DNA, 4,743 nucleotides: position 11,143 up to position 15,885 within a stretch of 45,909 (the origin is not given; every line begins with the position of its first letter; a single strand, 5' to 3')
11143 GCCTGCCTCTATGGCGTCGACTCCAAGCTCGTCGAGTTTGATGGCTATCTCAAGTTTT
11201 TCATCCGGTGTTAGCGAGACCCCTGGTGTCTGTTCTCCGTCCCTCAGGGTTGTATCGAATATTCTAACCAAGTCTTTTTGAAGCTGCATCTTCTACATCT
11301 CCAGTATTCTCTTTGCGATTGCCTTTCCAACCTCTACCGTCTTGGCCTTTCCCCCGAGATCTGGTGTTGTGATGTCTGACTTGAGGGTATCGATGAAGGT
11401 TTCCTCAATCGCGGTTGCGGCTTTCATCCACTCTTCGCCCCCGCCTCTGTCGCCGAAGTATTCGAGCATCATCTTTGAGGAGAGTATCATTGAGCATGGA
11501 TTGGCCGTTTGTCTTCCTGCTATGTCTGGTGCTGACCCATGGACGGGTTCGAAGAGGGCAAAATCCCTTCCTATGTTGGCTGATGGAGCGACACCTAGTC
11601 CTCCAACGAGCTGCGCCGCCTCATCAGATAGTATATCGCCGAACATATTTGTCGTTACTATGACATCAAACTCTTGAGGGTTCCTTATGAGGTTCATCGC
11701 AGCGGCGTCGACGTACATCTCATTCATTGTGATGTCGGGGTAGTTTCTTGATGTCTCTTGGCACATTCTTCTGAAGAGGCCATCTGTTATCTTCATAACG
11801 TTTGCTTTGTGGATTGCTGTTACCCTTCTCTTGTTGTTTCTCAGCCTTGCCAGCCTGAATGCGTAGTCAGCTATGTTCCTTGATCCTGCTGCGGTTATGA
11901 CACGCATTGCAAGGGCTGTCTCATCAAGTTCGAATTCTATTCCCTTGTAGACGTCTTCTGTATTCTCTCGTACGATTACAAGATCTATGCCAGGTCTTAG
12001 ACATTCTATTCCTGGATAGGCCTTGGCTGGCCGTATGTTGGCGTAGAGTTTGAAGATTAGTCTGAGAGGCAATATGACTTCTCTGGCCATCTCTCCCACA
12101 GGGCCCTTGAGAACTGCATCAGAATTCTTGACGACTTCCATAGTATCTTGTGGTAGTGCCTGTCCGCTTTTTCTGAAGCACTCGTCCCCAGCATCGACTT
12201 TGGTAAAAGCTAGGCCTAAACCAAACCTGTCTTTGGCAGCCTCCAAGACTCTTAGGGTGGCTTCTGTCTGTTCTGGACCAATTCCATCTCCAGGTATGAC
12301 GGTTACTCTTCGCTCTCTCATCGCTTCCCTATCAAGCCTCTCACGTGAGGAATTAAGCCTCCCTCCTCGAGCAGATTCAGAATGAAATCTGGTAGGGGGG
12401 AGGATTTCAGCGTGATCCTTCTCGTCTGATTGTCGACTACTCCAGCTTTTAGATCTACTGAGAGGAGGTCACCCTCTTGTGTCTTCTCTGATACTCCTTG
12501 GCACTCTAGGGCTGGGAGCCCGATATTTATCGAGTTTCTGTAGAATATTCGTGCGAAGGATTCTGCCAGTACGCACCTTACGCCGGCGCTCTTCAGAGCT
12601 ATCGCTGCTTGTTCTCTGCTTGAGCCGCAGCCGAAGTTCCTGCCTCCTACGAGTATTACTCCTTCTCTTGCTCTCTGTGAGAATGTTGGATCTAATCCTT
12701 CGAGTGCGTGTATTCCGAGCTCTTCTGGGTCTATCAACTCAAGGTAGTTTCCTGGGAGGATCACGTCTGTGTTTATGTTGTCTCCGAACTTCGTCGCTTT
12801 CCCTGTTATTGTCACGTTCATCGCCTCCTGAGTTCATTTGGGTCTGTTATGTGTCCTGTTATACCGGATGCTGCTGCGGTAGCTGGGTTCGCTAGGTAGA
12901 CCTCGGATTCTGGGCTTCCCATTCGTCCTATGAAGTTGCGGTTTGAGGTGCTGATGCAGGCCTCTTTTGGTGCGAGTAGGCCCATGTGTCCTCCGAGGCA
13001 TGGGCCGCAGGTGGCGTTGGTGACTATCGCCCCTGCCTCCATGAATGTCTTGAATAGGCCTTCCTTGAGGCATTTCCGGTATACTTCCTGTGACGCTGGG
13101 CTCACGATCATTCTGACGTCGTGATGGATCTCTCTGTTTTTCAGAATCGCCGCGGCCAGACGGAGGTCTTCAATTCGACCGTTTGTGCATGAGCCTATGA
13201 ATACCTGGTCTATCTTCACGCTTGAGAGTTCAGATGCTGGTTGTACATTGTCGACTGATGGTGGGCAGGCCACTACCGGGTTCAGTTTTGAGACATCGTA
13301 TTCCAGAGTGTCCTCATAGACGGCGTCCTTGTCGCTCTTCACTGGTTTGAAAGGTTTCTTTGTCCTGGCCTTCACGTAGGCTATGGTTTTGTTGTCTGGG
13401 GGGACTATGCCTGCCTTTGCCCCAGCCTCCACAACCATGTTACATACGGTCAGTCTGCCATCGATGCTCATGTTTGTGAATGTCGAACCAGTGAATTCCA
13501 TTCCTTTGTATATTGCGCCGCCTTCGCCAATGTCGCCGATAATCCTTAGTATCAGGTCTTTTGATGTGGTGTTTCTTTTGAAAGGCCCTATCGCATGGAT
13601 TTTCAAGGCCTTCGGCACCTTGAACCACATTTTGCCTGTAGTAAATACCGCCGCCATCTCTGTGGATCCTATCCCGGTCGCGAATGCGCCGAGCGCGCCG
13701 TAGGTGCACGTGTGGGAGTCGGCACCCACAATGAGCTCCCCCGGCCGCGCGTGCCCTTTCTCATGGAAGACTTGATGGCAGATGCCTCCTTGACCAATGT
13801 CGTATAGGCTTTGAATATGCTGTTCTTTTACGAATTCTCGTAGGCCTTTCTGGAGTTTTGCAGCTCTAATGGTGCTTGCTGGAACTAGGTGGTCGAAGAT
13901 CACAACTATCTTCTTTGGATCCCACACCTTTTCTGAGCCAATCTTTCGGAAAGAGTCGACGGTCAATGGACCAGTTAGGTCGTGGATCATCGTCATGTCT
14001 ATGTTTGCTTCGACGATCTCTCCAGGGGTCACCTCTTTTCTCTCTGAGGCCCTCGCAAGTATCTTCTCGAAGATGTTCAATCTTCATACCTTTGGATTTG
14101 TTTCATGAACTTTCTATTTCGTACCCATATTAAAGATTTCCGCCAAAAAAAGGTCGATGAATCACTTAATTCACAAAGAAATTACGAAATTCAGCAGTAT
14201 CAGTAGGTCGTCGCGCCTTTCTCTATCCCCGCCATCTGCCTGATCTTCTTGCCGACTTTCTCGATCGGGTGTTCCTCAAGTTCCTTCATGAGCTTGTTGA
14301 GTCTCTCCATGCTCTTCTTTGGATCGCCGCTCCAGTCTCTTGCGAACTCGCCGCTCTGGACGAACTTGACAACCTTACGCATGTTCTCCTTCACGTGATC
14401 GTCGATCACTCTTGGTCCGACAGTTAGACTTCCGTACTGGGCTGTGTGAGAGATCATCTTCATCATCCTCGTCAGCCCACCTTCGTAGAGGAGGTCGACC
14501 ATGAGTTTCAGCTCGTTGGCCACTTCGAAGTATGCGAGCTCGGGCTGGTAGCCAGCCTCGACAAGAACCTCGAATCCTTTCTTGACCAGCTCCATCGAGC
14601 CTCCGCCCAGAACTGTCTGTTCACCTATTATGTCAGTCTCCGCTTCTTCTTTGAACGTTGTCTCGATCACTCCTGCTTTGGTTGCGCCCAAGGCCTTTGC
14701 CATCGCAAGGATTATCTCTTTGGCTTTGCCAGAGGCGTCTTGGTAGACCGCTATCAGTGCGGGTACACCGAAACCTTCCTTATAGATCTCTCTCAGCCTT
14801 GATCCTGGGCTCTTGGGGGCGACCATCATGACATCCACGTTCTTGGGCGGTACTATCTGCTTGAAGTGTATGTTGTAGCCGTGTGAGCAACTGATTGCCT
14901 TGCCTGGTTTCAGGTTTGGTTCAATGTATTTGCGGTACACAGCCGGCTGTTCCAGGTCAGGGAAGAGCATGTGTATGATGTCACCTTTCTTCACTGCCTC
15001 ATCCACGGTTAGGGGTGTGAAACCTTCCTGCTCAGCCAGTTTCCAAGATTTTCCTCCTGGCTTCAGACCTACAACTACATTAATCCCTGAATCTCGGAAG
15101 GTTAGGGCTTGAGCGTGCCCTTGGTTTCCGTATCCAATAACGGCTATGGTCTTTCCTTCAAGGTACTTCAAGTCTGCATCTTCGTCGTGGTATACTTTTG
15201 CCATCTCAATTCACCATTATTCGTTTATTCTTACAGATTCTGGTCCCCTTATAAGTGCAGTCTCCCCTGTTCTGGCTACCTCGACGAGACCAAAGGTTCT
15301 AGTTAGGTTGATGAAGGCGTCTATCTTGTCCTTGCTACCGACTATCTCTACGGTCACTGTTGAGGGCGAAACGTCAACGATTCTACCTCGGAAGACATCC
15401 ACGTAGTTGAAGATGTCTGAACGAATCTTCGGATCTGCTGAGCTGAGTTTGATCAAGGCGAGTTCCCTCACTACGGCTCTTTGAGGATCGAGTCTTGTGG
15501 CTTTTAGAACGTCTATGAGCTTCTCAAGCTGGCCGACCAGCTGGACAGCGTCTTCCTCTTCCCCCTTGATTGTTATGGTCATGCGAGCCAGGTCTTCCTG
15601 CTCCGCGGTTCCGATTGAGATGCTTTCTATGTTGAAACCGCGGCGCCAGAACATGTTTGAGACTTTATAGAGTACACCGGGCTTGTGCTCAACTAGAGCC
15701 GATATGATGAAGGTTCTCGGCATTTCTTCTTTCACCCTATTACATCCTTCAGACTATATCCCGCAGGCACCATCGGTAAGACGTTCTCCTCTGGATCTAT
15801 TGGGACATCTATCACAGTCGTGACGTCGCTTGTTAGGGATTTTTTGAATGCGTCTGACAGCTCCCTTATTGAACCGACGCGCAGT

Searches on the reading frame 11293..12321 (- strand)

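Call 4: search_protein_families(library=ncbifam, proteins=[window:11293-12321:-])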
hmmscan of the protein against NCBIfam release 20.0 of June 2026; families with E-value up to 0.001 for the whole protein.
window:11293-12321:- (342 aa): 17 families
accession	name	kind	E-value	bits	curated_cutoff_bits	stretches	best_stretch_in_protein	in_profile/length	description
TIGR02088.1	LEU3_arch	subfamily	2e-123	411.7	409.8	1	6-335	1-323/324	isopropylmalate/isohomocitrate dehydrogenases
NF040626.1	AksF2_Meth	equivalog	1.7e-118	395.7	540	1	5-340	3-331/333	homoisocitrate dehydrogenase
NF006529.0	PRK08997.1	equivalog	6.2e-104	347.5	510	1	1-339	1-335/335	isocitrate dehydrogenase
NF040619.1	AksF_Meth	equivalog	2e-99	333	500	1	4-334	2-342/343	homoisocitrate dehydrogenase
NF006673.0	PRK09222.1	equivalog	2.5e-96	323.6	509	1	3-328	4-324/482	NADP-dependent isocitrate dehydrogenase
TIGR00175.1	mito_nad_idh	equivalog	4.1e-83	279.3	432.4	1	4-339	4-334/334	isocitrate dehydrogenase (NAD(+))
NF002898.0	PRK03437.1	equivalog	1.9e-82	277.3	393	1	4-339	5-345/347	3-isopropylmalate dehydrogenase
TIGR02924.1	ICDH_alpha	equivalog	2.3e-82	277.6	561.35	1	5-323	2-315/473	isocitrate dehydrogenase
TIGR02089.1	TTC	equivalog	1.5e-79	267.5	470.4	1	1-339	1-352/352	tartrate dehydrogenase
TIGR00169.1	leuB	equivalog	5.8e-79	265.6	353.2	1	5-337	1-347/349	3-isopropylmalate dehydrogenase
NF006048.0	PRK08194.1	equivalog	5.9e-73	246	501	1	1-340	1-350/352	tartrate dehydrogenase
NF040855.1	iso_homocit_dh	equivalog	2.1e-71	240.9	680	1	5-340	3-320/345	isocitrate--homoisocitrate dehydrogenase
TIGR00183.1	prok_nadp_idh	equivalog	1.1e-59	202.4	567.3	2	137-323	196-394/417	isocitrate dehydrogenase (NADP(+))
NF005036.0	PRK06451.1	equivalog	1.3e-55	188.8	484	3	8-134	28-164/412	NADP-dependent isocitrate dehydrogenase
NF005425.0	PRK07006.1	equivalog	1.4e-52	178.8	490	3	195-322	273-393/416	NADP-dependent isocitrate dehydrogenase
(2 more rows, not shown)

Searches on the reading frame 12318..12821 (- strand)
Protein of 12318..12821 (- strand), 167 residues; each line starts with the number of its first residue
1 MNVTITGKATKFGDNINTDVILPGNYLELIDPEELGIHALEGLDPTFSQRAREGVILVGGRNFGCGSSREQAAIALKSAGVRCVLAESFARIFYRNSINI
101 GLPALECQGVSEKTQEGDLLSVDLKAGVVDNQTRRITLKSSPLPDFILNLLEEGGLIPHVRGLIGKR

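Call 4: search_protein_families(library=ncbifam, proteins=[window:12318-12821:-])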
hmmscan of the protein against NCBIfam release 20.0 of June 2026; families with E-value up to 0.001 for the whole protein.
window:12318-12821:- (167 aa): 15 families
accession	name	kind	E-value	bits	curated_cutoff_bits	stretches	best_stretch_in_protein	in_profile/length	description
TIGR02087.1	LEUD_arch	subfamily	9.3e-61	204.2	108.95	1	7-161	1-155/157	LeuD/DmdB family oxidoreductase small subunit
NF040625.1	HacB2_Meth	equivalog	5.4e-56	188.5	230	1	4-159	3-155/161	homoaconitase small subunit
TIGR02084.1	leud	equivalog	1.4e-55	187.3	245.85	1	7-160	1-154/156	3-isopropylmalate dehydratase small subunit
NF040604.2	HacB_Meth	equivalog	1.7e-48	164.5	230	1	4-160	2-157/159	homoaconitase small subunit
NF010629.0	PRK14023.1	equivalog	3.7e-41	140.7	229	1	10-161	5-155/166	homoaconitate hydratase small subunit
NF002458.0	PRK01641.1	subfamily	1.4e-25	90.1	167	1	7-138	9-159/202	3-isopropylmalate dehydratase small subunit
TIGR00139.1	h_aconitase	equivalog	5.8e-23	81.1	529.9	1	14-115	540-643/709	homoaconitase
NF005558.0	PRK07229.1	equivalog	3.8e-19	68.7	612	1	10-134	476-607/647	aconitate hydratase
TIGR01342.1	acon_putative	hypoth_equivalog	5.1e-17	61.3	719.15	1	7-130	471-607/655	putative aconitate hydratase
TIGR00171.1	leuD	equivalog_domain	4.9e-16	59.1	116.25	1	49-130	65-152/188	3-isopropylmalate dehydratase small subunit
NF006757.0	PRK09277.1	subfamily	1.2e-10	39.8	686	1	51-109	755-813/888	aconitate hydratase AcnA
NF009520.0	PRK12881.1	subfamily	4.2e-10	38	905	1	50-112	759-821/893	aconitate hydratase AcnA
TIGR01341.1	aconitase_1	equivalog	7.4e-10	37.2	945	1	51-115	746-811/876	aconitate hydratase AcnA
TIGR02333.1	2met_isocit_dHY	equivalog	1.1e-08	33.5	1419.85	1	27-112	707-790/858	Fe/S-dependent 2-methylisocitrate dehydratase AcnD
TIGR01340.1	aconitase_mito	equivalog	3.5e-06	25.7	825.35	1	46-105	616-674/745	aconitate hydratase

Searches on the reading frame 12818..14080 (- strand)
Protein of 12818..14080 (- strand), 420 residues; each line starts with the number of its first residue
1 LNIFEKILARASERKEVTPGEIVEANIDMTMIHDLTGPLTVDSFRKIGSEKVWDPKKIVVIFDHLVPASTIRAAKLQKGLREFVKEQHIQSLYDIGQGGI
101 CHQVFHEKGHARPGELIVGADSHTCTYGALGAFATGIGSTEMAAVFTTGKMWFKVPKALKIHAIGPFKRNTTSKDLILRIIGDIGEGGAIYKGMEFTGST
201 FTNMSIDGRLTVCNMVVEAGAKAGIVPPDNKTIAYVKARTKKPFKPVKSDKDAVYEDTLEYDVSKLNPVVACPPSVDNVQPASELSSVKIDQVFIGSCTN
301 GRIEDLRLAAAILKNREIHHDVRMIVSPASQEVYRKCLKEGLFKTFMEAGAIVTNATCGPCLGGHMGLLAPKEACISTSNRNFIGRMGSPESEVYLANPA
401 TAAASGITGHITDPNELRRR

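Call 4: search_protein_families(library=ncbifam, proteins=[window:12818-14080:-])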
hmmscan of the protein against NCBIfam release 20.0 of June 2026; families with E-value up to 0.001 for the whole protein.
window:12818-14080:- (420 aa): 19 families
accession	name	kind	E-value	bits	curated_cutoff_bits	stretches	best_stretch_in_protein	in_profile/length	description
NF001614.1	PRK00402.1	subfamily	4.3e-189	628.4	385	1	1-415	1-415/415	aconitase/3-isopropylmalate dehydratase large subunit family protein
TIGR01343.1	hacA_fam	subfamily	5.5e-180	598.3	385.7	1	3-414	2-411/412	homoaconitate hydratase family protein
TIGR02086.1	IPMI_arch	subfamily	1.2e-171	571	410.15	1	1-415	1-410/411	3-isopropylmalate dehydratase/homoaconitate hydratase family large subunit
TIGR02083.1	LEU2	equivalog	7.1e-170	565.4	610.65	1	1-417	1-419/419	3-isopropylmalate dehydratase large subunit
NF040615.1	HacA_Meth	equivalog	1.2e-158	528.3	550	1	1-413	1-417/419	homoaconitase large subunit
NF009116.0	PRK12466.1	subfamily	2.2e-103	346.3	531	2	26-274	28-295/472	3-isopropylmalate dehydratase large subunit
NF004016.0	PRK05478.1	subfamily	9.3e-100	334.4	510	2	24-271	25-290/468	3-isopropylmalate dehydratase large subunit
NF005558.0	PRK07229.1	equivalog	1.2e-98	331.4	612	1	2-418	4-416/647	aconitate hydratase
TIGR00170.1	leuC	equivalog_domain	9e-86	288.3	560.25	2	26-270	26-288/466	3-isopropylmalate dehydratase large subunit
TIGR01342.1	acon_putative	hypoth_equivalog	2e-84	284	719.15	1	5-418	4-413/655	putative aconitate hydratase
TIGR00139.1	h_aconitase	equivalog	3.2e-78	263.8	529.9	2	12-240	17-244/709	homoaconitase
NF006690.0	PRK09238.1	equivalog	1.9e-46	158.5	782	2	237-417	640-817/852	bifunctional aconitate hydratase 2/2-methylisocitrate dehydratase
TIGR01340.1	aconitase_mito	equivalog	1e-42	146.4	825.35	1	98-411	133-472/745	aconitate hydratase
NF008503.0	PRK11413.1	equivalog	3.2e-39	134.5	641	2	100-285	129-314/753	hydratase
TIGR00117.1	acnB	equivalog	1.6e-31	108.9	1287.2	2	247-416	648-814/844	bifunctional aconitate hydratase 2/2-methylisocitrate dehydratase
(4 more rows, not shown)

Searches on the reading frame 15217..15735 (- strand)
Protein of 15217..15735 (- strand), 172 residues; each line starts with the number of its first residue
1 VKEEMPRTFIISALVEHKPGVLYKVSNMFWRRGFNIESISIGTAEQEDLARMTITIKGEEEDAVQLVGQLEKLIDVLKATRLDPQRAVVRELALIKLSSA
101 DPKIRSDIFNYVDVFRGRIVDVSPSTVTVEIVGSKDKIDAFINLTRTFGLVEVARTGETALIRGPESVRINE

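Call 4: search_protein_families(library=ncbifam, proteins=[window:15217-15735:-])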
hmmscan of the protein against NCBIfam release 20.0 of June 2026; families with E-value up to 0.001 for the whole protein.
window:15217-15735:- (172 aa): 8 families
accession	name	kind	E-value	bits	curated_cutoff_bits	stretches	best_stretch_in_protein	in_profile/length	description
TIGR00119.1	acolac_sm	equivalog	1.2e-53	181.3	56.9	1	9-165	3-158/158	acetolactate synthase small subunit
NF008864.0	PRK11895.1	equivalog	1.3e-52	177.8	119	1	10-168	5-162/164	acetolactate synthase small subunit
NF005233.0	PRK06737.1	equivalog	3.7e-13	49.4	102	1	11-81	5-75/76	ACT domain-containing protein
NF006036.0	PRK08178.1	equivalog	9.7e-11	41.6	128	1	4-93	10-98/102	acetolactate synthase small subunit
NF008362.0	PRK11152.1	equivalog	1.2e-06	28.4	68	1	15-80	10-74/85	acetolactate synthase 2 small subunit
NF010078.0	PRK13562.1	equivalog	0.00042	20.2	96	1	12-82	6-77/84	ACT domain-containing protein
TIGR00656.1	asp_kin_monofn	equivalog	0.00048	19.2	402.25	1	7-138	268-393/407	aspartate kinase, monofunctional class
TIGR01327.1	PGDH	equivalog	0.00073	18.4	454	0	6-78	449-519/525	phosphoglycerate dehydrogenase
